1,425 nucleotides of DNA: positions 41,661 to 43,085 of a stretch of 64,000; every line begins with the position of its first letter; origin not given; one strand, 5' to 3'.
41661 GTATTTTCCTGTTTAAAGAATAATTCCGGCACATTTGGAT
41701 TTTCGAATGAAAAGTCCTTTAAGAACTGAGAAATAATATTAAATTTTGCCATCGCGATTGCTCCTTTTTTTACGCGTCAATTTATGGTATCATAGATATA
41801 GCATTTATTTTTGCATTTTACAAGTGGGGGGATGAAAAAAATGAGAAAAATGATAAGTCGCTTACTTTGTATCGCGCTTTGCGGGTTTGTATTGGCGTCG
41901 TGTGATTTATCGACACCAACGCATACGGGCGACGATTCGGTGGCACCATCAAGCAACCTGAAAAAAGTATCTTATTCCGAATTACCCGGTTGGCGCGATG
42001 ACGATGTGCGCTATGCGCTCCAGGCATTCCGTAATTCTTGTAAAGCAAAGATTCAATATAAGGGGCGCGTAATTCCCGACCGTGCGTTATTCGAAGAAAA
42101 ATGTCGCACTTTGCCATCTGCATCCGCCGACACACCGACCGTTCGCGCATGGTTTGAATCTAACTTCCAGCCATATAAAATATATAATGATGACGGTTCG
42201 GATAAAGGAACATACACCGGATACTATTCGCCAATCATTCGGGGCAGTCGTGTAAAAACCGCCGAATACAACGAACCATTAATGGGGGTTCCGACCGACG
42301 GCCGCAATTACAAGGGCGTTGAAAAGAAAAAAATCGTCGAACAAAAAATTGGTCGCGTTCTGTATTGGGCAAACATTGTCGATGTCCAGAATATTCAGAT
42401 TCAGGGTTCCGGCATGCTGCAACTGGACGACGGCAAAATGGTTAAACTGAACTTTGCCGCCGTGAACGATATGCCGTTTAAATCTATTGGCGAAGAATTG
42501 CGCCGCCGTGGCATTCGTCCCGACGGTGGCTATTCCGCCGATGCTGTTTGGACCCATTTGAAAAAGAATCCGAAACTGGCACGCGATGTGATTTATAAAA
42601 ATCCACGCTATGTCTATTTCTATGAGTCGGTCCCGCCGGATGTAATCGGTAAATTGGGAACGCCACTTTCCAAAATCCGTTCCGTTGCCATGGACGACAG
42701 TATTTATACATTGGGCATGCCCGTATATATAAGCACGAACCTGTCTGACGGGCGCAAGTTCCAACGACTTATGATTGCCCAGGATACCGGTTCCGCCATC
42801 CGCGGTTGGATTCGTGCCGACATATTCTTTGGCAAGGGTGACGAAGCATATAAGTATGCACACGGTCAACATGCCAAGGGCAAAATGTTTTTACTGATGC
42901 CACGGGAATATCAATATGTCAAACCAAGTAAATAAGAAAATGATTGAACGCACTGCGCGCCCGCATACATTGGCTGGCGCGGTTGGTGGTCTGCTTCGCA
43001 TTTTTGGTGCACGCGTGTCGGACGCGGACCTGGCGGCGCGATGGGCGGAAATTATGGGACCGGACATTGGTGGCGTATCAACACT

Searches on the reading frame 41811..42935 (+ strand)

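Call 8: search_protein_families(library=pfam, proteins=[window:41811-42935:+], max_evalue=0.001)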
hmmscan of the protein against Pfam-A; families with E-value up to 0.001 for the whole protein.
window:41811-42935:+ (374 aa): 2 families
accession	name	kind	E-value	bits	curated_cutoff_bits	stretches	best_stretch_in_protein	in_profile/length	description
PF03562.22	MltA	-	5.6e-31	108.2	24.3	1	135-270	2-162/163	MltA specific insert domain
PF06725.17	3D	-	5e-19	68.7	23.8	1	290-360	1-69/72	3D domain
